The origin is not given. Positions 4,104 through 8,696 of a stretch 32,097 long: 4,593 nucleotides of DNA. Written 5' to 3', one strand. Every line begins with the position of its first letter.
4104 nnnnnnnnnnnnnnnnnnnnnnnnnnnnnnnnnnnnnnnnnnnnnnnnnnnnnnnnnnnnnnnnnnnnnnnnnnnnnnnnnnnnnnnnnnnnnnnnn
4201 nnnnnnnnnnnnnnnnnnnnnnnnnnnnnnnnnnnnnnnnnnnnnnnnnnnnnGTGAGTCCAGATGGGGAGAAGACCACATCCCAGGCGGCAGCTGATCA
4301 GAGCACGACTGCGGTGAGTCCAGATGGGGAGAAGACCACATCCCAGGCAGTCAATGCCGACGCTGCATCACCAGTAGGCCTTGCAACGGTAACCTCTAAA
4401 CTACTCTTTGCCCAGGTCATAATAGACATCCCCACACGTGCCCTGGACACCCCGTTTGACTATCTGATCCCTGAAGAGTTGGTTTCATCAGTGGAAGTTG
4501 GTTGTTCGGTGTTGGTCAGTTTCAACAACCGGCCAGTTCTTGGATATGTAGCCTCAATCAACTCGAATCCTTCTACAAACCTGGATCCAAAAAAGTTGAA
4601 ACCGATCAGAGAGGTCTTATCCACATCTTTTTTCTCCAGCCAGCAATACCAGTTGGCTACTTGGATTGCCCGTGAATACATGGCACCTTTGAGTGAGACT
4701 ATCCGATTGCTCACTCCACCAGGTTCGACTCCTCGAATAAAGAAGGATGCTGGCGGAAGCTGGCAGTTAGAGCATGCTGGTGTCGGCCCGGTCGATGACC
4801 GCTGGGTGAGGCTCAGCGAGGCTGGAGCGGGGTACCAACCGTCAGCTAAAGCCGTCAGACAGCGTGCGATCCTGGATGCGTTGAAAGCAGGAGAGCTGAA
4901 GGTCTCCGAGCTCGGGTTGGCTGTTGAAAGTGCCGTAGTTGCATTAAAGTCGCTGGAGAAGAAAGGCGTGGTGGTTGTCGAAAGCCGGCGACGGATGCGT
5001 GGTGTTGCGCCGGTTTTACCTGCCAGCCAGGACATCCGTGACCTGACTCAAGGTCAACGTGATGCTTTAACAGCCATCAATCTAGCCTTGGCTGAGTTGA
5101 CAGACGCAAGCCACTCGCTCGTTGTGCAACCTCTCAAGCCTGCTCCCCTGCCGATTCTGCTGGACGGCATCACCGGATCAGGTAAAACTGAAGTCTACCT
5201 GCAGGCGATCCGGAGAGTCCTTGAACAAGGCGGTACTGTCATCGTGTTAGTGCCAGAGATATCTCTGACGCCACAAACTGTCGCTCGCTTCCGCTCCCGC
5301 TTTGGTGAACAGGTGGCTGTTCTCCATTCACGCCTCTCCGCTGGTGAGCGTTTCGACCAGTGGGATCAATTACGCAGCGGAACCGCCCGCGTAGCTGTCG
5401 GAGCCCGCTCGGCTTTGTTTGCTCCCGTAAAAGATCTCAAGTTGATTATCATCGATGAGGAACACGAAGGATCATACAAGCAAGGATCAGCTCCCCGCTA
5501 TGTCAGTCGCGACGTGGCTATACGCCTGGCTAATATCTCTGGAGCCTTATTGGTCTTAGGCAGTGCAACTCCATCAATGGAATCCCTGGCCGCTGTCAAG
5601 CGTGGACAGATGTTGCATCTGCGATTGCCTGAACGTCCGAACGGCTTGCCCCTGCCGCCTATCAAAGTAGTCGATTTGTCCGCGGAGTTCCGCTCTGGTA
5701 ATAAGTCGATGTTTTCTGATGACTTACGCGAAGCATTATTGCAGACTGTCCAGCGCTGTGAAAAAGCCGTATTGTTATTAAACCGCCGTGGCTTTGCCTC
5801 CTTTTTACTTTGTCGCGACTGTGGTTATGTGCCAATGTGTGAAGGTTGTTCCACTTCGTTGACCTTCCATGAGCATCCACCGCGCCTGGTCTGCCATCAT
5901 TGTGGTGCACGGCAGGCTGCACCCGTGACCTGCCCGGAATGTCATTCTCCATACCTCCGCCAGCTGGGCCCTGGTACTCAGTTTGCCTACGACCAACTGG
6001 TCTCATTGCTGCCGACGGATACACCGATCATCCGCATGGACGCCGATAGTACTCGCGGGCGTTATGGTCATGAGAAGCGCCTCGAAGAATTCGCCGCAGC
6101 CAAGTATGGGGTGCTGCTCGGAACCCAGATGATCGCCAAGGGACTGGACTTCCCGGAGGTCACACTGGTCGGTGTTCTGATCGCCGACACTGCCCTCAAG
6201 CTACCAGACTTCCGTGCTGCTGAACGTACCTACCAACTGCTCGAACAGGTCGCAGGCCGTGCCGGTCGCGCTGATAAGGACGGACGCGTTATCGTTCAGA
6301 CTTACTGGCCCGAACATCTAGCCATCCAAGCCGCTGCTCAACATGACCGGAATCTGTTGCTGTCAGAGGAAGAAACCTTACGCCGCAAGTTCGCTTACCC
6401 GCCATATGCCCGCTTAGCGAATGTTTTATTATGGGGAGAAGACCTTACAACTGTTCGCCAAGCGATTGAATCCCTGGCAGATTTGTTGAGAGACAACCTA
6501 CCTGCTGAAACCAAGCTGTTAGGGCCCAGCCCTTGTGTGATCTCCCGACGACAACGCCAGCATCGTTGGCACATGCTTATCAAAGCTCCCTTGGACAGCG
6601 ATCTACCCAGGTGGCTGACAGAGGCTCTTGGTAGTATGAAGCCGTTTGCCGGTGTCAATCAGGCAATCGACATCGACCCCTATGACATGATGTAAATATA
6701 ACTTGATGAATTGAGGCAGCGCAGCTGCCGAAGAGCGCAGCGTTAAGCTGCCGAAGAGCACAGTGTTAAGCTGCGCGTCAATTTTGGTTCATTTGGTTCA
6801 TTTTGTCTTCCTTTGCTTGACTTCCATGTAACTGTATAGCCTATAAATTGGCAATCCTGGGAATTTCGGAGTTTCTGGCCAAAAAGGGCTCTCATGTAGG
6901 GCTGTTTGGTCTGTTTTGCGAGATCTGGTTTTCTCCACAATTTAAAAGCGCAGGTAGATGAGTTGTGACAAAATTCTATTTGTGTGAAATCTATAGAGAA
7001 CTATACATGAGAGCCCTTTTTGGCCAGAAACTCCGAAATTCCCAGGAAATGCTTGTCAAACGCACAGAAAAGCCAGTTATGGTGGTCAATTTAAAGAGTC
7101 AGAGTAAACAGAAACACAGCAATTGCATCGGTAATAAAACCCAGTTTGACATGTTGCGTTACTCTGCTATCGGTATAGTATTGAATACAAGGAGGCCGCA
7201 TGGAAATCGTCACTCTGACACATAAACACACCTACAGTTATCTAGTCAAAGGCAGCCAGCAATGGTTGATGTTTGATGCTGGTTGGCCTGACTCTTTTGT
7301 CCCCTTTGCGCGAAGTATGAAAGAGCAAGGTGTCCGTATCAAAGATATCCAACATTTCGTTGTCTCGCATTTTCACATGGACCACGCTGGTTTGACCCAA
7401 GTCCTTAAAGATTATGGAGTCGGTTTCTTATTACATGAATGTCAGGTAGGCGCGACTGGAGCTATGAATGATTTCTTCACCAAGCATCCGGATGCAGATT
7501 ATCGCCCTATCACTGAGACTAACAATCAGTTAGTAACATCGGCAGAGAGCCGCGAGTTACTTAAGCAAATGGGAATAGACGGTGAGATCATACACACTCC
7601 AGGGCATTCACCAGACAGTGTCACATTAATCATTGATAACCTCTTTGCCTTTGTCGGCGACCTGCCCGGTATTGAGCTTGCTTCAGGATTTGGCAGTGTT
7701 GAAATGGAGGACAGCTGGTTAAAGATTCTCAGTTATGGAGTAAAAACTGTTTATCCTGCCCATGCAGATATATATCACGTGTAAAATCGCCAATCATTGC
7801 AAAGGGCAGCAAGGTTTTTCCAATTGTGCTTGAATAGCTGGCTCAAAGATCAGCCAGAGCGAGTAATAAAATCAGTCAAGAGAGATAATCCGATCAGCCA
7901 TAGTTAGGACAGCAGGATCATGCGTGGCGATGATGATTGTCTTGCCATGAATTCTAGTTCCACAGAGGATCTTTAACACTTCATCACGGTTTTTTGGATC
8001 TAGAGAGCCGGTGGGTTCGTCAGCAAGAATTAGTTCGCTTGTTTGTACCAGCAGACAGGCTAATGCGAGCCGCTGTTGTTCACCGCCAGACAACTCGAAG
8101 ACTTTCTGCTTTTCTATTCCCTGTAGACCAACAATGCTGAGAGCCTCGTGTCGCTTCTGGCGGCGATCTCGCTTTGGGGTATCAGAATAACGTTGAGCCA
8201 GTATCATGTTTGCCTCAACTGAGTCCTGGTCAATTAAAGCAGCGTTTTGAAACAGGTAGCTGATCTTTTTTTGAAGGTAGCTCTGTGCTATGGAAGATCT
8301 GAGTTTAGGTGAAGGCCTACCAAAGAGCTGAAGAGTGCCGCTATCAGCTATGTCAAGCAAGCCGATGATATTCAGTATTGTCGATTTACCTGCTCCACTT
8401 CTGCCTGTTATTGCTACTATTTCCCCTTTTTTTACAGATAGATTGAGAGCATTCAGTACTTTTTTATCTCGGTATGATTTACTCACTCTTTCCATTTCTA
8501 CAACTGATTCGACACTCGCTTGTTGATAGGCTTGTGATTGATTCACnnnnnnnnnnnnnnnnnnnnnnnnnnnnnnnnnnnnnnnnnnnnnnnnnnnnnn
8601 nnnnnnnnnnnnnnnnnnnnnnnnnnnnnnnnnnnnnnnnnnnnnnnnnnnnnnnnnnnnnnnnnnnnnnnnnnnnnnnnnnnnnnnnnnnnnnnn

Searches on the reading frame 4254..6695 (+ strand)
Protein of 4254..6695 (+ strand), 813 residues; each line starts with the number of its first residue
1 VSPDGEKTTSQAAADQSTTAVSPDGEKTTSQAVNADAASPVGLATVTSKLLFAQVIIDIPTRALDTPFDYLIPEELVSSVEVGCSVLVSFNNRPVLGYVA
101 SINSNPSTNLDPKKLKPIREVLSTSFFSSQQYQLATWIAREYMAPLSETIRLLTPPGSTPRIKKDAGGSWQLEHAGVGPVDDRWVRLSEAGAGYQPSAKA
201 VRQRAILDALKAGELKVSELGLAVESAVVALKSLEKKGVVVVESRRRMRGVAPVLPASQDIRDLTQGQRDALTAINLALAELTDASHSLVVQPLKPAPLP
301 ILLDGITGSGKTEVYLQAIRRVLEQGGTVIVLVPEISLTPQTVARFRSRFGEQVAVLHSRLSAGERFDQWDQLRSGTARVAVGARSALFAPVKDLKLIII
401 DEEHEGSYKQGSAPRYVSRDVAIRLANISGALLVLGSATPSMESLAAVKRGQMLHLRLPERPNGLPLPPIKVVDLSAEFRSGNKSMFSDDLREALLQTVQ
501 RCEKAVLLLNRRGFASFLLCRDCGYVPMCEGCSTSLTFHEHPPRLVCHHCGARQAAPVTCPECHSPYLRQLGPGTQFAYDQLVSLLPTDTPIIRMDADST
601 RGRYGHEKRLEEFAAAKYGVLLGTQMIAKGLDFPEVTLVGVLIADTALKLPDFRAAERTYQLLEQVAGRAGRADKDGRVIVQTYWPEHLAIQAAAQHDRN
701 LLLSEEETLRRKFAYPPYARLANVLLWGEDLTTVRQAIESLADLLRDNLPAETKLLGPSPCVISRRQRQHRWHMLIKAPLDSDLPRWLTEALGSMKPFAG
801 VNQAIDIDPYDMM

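Call 45: search_protein_families(library=pfam, proteins=[window:4254-6695:+], max_evalue=0.00001)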
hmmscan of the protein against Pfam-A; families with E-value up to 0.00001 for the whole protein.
window:4254-6695:+ (813 aa): 6 families
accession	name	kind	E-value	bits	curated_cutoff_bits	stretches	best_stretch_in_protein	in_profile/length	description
PF17764.6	PriA_3primeBD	-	6.4e-23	80.9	22.7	1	54-155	1-96/96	3'DNA-binding domain (3'BD)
PF18074.6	PriA_C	-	7.9e-18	65.5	26.9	1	717-809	1-95/95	Primosomal protein N C-terminal domain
PF00270.35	DEAD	-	1.8e-17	64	26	1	302-445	18-164/167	DEAD/DEAH box helicase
PF04851.21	ResIII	-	2.5e-15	57.2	22.5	1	296-441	21-163/164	Type III restriction enzyme, res subunit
PF00271.37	Helicase_C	-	3.8e-11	43.7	23.5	1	606-673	54-109/110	Helicase conserved C-terminal domain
PF18319.7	Zn_ribbon_PriA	-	1e-07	32.2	26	1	529-554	1-26/27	PriA DNA helicase Cys-rich region (CRR) domain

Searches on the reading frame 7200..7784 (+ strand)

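Call 45: search_protein_families(library=pfam, proteins=[window:7200-7784:+], max_evalue=0.00001)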
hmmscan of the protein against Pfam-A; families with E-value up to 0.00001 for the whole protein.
window:7200-7784:+ (194 aa): 1 family
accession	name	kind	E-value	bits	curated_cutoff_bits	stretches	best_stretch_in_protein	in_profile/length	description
PF00753.33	Lactamase_B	-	5.2e-15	56.3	22.7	1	10-188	5-196/196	Metallo-beta-lactamase superfamily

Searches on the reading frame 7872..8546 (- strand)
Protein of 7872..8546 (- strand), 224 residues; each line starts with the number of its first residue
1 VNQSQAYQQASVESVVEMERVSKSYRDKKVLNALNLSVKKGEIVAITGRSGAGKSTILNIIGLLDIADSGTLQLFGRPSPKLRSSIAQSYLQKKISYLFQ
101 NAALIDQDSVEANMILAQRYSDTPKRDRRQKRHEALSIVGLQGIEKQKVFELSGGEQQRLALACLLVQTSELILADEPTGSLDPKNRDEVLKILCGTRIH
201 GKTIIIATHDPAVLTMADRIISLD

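Call 45: search_protein_families(library=pfam, proteins=[window:7872-8546:-], max_evalue=0.00001)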
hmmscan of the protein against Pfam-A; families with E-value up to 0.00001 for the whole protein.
window:7872-8546:- (224 aa): 3 families
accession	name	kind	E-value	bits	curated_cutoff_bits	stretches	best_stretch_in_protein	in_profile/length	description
PF00005.33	ABC_tran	-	2.3e-31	109.6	25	1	31-179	1-136/137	ABC transporter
PF13304.12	AAA_21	-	4e-12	47.2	27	1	135-214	221-303/304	AAA domain, putative AbiEii toxin, Type IV TA system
PF02463.25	SMC_N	-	1.4e-07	31.6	40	1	23-222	11-210/220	RecF/RecN/SMC N terminal domain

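Call 57: find_encoding_contigs(protein=window:7872-8546:-, flank=4000, max_places=8)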
Protein window:7872-8546:- (224 aa): no gene with exactly this product is on record in the collection.
